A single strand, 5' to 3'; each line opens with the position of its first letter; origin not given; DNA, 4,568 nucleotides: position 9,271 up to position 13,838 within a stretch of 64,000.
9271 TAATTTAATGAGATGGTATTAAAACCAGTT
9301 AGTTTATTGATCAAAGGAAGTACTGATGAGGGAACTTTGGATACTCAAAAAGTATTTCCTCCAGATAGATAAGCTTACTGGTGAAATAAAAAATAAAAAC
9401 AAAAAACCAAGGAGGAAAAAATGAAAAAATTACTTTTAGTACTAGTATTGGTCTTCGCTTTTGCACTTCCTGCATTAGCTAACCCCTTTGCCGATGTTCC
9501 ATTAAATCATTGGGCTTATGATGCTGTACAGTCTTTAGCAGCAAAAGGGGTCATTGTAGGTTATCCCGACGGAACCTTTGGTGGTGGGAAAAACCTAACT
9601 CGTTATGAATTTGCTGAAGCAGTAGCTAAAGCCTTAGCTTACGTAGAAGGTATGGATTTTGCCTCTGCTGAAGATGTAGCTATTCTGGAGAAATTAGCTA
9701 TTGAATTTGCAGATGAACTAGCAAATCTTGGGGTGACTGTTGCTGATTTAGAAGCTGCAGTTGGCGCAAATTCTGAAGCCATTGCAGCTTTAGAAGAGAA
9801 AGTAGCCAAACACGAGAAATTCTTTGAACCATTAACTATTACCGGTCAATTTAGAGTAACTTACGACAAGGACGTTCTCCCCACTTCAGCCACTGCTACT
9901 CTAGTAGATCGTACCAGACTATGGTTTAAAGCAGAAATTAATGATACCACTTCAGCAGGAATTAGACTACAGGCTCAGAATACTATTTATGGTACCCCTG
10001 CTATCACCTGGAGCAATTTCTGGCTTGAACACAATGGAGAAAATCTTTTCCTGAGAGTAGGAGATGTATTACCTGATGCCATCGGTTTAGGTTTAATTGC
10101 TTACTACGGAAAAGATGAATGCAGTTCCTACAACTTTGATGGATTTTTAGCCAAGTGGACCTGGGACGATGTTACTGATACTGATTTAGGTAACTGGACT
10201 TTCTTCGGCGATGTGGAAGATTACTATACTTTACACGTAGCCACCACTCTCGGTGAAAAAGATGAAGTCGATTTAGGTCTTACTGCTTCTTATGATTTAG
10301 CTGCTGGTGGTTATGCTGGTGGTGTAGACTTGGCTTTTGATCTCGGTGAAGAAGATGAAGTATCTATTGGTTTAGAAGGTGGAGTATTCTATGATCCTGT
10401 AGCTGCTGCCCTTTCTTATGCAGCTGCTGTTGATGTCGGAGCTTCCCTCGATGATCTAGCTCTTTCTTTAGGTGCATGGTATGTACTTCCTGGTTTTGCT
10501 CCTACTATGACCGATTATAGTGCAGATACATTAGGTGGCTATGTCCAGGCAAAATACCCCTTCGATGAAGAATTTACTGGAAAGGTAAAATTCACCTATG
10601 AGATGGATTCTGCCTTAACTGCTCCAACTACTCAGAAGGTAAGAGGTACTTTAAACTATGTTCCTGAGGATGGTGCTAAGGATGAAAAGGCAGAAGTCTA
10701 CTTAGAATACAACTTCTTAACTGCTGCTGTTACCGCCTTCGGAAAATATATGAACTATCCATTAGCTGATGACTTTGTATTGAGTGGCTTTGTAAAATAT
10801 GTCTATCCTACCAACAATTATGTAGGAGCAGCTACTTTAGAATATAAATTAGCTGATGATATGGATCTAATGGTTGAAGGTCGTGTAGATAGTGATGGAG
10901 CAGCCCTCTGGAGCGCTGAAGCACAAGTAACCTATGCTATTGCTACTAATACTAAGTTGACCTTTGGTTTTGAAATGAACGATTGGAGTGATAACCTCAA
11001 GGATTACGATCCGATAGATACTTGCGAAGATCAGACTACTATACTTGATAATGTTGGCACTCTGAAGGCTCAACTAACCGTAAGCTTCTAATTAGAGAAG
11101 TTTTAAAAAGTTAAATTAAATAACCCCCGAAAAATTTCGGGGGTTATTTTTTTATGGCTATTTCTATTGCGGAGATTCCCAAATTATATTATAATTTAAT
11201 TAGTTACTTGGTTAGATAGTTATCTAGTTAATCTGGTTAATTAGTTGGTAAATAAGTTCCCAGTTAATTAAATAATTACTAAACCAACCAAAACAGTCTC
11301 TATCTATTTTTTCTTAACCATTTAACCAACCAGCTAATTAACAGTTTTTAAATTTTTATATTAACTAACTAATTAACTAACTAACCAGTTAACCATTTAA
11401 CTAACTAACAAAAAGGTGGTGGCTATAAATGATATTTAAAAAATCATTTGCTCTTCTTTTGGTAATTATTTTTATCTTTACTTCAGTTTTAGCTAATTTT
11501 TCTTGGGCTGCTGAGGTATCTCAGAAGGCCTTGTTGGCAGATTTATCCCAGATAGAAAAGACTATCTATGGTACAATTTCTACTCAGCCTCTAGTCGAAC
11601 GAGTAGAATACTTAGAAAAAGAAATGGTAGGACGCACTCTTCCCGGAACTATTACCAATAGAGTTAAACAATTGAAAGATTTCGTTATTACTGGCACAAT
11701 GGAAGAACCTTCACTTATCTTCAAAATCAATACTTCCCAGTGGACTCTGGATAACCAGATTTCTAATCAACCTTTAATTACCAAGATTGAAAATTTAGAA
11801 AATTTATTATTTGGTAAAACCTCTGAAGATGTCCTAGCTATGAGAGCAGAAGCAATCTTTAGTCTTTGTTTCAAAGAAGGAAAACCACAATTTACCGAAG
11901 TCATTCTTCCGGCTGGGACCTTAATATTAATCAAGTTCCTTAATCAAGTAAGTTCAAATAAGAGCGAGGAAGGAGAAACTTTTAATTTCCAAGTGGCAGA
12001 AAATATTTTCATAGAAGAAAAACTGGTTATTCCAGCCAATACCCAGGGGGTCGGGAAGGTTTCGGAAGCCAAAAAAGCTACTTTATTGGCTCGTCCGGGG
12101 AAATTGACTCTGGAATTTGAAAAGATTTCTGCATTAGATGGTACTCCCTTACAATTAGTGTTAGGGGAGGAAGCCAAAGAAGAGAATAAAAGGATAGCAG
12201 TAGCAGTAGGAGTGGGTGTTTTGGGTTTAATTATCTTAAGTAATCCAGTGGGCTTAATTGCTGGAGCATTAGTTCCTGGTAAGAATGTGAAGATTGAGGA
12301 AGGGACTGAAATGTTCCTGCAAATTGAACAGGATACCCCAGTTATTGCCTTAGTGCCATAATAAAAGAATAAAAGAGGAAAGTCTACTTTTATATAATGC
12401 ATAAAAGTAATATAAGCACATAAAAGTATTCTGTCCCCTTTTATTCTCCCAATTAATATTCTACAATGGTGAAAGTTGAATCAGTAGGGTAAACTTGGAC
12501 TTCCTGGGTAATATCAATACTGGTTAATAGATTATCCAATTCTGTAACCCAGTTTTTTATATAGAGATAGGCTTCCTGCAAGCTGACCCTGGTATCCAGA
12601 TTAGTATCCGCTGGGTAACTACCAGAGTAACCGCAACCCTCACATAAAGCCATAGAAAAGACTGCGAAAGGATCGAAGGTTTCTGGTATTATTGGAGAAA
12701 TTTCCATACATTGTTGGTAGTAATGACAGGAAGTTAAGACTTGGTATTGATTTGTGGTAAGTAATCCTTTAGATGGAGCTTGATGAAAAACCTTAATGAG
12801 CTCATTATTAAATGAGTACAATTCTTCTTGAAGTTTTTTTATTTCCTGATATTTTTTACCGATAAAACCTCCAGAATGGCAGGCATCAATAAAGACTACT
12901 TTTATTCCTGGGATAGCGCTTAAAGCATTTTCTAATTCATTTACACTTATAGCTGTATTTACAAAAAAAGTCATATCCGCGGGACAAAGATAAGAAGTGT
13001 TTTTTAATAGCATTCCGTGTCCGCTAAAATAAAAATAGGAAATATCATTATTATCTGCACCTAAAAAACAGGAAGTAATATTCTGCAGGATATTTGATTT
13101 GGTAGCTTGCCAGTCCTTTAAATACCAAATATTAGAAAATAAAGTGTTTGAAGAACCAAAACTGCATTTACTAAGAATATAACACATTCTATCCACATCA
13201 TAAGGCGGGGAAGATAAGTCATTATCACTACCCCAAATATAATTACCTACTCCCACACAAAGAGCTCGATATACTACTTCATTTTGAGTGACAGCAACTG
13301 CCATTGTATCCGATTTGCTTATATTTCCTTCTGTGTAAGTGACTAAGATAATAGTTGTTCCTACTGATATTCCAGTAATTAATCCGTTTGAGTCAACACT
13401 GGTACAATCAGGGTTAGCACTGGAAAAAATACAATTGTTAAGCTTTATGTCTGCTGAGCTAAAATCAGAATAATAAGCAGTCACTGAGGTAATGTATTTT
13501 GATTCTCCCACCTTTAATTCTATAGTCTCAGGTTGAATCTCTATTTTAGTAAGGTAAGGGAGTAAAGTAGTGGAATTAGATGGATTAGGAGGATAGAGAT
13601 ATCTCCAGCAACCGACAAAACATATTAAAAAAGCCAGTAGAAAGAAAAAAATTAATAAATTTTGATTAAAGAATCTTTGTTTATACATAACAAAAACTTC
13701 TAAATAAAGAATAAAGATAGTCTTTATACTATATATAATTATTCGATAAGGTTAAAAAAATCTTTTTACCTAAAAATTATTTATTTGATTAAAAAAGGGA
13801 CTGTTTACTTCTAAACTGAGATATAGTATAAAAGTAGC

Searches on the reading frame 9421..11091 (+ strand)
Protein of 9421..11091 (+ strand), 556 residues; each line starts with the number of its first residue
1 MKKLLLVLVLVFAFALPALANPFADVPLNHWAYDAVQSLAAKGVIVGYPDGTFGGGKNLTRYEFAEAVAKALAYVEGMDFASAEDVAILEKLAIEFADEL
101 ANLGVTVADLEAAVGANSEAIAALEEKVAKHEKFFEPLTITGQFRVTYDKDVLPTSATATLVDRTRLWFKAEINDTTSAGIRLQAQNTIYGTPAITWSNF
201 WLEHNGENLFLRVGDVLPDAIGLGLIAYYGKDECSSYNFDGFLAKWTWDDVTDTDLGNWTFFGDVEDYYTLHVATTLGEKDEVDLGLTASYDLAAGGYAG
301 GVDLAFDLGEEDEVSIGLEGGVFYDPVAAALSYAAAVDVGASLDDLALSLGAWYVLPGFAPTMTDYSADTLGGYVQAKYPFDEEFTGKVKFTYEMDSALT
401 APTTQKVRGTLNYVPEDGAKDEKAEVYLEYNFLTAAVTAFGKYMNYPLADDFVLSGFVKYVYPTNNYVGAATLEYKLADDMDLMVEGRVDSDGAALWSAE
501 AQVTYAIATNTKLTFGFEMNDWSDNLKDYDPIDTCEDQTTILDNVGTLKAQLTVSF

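Call 16: search_protein_families(library=pfam, proteins=[window:9421-11091:+], max_evalue=0.00001)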
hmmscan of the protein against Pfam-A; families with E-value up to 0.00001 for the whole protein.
window:9421-11091:+ (556 aa): 1 family
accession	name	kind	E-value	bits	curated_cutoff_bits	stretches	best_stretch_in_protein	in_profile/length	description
PF00395.25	SLH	-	1.1e-11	45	20.8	1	22-65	1-44/44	S-layer homology domain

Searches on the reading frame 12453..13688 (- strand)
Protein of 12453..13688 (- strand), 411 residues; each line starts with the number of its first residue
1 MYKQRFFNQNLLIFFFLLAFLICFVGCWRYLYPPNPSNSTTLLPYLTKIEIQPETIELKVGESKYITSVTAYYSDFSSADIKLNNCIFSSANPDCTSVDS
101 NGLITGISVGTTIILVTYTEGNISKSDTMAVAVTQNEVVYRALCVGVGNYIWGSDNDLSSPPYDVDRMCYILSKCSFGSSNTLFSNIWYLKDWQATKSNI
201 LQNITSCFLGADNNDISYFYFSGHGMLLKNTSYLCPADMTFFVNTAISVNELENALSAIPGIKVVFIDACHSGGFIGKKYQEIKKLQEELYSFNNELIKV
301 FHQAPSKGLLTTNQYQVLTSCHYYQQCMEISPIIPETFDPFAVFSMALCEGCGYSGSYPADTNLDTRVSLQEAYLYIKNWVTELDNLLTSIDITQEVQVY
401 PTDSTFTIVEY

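Call 16: search_protein_families(library=pfam, proteins=[window:12453-13688:-], max_evalue=0.00001)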
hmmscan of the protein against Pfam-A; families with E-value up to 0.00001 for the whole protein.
window:12453-13688:- (411 aa): 1 family
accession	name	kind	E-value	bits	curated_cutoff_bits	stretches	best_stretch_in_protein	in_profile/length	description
PF00656.27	Peptidase_C14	-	2.4e-14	54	21.4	1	141-289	3-146/233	Caspase domain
